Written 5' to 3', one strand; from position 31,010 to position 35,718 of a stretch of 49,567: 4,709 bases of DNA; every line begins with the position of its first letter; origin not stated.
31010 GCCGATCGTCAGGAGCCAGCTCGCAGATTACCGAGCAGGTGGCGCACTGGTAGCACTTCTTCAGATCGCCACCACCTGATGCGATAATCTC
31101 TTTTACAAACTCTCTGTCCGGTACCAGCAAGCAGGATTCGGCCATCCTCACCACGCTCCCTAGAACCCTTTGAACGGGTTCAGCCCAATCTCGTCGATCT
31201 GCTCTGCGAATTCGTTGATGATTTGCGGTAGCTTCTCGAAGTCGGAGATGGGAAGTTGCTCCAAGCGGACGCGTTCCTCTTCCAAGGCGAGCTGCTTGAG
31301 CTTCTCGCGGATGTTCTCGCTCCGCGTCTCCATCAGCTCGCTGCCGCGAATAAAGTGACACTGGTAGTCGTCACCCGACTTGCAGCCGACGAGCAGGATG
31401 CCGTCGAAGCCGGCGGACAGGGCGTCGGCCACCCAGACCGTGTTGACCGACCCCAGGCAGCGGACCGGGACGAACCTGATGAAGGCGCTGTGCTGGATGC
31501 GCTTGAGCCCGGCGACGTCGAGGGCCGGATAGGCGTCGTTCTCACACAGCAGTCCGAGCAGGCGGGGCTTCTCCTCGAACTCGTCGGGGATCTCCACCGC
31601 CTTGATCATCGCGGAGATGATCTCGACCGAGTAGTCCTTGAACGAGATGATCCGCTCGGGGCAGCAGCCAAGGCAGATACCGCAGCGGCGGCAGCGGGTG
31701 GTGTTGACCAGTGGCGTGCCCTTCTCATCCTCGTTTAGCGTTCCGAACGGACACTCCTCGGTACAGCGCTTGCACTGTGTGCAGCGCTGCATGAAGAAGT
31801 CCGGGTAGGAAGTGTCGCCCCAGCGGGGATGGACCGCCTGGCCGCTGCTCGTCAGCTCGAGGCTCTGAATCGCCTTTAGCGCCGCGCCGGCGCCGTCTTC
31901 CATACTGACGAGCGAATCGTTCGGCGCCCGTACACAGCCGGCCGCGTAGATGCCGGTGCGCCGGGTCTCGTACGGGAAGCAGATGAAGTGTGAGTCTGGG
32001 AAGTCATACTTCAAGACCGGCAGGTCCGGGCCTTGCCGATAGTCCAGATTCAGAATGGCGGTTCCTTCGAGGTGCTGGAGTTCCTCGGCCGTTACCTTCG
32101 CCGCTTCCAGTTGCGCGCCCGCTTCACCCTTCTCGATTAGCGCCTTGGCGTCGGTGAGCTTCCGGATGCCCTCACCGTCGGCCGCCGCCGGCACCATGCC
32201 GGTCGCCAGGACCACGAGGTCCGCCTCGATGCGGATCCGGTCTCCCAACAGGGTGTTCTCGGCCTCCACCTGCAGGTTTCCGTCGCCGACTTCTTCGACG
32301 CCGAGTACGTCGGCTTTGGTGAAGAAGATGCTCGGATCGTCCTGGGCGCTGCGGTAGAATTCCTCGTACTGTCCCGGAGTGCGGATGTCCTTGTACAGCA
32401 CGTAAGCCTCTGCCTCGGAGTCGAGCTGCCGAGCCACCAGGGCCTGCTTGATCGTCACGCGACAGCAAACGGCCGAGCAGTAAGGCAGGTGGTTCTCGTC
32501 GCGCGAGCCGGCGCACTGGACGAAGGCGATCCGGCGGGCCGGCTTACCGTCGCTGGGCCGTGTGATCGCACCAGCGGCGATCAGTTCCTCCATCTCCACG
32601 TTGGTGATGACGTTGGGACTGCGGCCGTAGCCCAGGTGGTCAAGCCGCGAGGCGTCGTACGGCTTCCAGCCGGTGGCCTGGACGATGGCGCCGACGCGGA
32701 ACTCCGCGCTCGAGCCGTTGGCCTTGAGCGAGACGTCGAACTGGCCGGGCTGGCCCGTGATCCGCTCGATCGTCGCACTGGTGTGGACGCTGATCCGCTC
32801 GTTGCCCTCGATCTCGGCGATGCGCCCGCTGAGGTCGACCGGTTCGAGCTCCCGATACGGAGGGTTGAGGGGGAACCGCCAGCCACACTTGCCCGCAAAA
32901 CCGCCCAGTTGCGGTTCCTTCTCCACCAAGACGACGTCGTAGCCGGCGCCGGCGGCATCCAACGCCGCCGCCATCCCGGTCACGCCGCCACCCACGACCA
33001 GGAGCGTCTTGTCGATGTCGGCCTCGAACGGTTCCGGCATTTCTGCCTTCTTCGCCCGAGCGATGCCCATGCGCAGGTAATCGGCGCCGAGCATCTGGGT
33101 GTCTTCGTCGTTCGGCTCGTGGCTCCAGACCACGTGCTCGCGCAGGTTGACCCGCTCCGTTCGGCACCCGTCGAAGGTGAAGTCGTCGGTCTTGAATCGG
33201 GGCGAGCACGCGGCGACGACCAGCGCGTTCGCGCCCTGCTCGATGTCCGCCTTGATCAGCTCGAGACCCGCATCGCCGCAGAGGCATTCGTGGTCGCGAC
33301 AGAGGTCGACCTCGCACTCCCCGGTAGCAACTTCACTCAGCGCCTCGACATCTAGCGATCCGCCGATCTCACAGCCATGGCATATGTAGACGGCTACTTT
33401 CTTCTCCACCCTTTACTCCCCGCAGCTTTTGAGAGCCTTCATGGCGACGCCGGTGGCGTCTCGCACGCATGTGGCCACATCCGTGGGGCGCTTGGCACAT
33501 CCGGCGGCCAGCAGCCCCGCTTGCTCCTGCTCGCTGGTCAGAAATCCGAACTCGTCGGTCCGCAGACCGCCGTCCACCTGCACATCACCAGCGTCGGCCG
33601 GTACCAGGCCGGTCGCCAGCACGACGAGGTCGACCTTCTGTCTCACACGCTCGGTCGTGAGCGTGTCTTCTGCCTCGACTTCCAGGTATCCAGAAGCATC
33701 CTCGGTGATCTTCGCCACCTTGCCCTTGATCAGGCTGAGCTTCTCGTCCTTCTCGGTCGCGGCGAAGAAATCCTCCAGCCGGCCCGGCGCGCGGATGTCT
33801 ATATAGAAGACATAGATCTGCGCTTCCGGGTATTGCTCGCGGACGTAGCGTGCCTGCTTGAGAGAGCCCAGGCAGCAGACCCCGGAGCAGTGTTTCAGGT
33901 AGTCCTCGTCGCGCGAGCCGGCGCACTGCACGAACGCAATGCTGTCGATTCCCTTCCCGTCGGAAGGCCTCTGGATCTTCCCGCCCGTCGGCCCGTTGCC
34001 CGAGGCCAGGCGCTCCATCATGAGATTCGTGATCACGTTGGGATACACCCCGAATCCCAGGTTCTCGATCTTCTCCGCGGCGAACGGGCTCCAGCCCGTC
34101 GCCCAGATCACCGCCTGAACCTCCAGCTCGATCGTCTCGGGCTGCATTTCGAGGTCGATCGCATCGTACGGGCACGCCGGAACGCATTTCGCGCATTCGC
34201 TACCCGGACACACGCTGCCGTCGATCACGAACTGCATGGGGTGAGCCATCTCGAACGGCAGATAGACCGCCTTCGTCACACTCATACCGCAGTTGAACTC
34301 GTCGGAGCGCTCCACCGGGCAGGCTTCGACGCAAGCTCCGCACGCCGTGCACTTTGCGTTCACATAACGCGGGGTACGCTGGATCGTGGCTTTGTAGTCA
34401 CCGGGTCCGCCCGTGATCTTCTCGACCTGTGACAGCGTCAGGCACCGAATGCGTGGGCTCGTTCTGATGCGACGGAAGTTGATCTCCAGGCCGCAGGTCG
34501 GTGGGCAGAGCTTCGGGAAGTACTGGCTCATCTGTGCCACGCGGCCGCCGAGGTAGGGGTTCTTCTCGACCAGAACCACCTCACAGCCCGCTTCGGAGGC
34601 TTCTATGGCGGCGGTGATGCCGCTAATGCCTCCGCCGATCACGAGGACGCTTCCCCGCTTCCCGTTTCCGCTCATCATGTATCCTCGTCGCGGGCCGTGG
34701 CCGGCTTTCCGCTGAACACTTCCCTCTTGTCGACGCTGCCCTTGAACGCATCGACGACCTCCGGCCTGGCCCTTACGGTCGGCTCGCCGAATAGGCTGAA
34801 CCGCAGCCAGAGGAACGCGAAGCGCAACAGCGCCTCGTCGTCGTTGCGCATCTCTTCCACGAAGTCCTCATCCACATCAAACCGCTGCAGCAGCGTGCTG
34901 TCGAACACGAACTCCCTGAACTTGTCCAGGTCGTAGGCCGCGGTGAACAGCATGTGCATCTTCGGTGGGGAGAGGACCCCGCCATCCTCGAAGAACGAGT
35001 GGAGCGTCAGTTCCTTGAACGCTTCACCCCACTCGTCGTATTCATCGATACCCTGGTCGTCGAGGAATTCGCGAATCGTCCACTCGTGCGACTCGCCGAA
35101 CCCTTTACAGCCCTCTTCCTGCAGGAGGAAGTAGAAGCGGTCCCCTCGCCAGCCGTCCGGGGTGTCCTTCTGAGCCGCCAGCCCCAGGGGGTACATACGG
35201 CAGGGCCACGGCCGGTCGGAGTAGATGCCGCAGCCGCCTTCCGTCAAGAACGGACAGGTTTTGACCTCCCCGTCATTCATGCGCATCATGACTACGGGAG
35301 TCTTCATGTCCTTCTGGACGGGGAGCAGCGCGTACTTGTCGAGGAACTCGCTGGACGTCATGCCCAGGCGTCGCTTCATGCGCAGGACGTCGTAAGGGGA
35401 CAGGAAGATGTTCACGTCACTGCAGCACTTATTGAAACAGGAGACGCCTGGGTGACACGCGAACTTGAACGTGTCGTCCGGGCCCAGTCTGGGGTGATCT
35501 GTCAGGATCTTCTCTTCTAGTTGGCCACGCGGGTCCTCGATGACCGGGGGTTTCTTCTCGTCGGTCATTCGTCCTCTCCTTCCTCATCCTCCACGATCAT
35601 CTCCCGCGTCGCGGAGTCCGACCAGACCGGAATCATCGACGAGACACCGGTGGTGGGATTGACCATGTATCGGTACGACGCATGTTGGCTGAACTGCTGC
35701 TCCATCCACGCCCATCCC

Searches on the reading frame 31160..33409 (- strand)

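Call 13: search_protein_families(library=pfam, proteins=[window:31160-33409:-], max_evalue=0.00001)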
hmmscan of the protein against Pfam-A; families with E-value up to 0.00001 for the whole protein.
window:31160-33409:- (749 aa): 9 families
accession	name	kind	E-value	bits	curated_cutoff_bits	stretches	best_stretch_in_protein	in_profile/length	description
PF02662.21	FlpD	-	4.8e-39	133.6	22.3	1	618-742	2-123/123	Methyl-viologen-reducing hydrogenase, delta subunit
PF07992.20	Pyr_redox_2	-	5e-12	46.3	26.1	0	125-168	142-177/291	Pyridine nucleotide-disulphide oxidoreductase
PF01266.30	DAO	-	9e-10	39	27.9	1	136-170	2-37/353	FAD dependent oxidoreductase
PF12831.13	FAD_oxidored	-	6.5e-09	36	27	1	136-174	2-40/416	FAD dependent oxidoreductase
PF12837.12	Fer4_6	-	8.3e-08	32.3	25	0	536-556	2-22/24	4Fe-4S binding domain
PF00890.30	FAD_binding_2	-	2.6e-07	30.6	20.4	1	136-170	2-36/414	FAD binding domain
PF13187.11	Fer4_9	-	3.7e-07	30.5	27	1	542-587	1-51/52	4Fe-4S dicluster domain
PF13450.12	NAD_binding_8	-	6.6e-06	26.8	21.9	0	138-170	1-33/68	NAD(P)-binding Rossmann-like domain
PF13237.11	Fer4_10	-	6.6e-06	26.4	25.5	1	541-584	7-53/53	4Fe-4S dicluster domain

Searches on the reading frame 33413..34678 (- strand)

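Call 13: search_protein_families(library=pfam, proteins=[window:33413-34678:-], max_evalue=0.00001)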
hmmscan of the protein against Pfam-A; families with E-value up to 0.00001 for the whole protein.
window:33413-34678:- (421 aa): 12 families
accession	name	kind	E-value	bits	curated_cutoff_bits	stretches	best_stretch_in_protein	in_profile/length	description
PF12831.13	FAD_oxidored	-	4.1e-11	43.2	27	1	11-48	2-39/416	FAD dependent oxidoreductase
PF07992.20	Pyr_redox_2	-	1.3e-10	41.6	26.1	0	10-44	144-178/291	Pyridine nucleotide-disulphide oxidoreductase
PF13450.12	NAD_binding_8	-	2.8e-09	37.6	21.9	1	13-49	1-37/68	NAD(P)-binding Rossmann-like domain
PF00037.32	Fer4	-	1.3e-08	34.7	21.1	0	107-123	5-21/24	4Fe-4S binding domain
PF01266.30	DAO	-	2e-08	34.6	27.9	1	11-44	2-35/353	FAD dependent oxidoreductase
PF00890.30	FAD_binding_2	-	2e-07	31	20.4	1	11-46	2-37/414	FAD binding domain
PF12837.12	Fer4_6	-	2.9e-07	30.5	25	0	103-122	2-21/24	4Fe-4S binding domain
PF14697.11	Fer4_21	-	8.9e-07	29.4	35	0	102-123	33-54/59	4Fe-4S dicluster domain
PF13187.11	Fer4_9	-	1.1e-06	29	27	0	102-122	34-49/52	4Fe-4S dicluster domain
PF13237.11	Fer4_10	-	2.1e-06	28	25.5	0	96-121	28-53/53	4Fe-4S dicluster domain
PF01134.28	GIDA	-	2.7e-06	27.1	22.1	0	11-40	2-31/391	Glucose inhibited division protein A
PF12838.12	Fer4_7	-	6.3e-06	27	27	0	99-122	27-50/52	4Fe-4S dicluster domain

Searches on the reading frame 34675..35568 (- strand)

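Call 13: search_protein_families(library=pfam, proteins=[window:34675-35568:-], max_evalue=0.00001)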
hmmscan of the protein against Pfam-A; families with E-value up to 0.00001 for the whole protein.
window:34675-35568:- (297 aa): 1 family
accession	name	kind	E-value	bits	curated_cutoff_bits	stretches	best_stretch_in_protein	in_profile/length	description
PF03692.20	CxxCxxCC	-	9.4e-09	36.3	23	1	40-129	4-72/85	Putative zinc- or iron-chelating domain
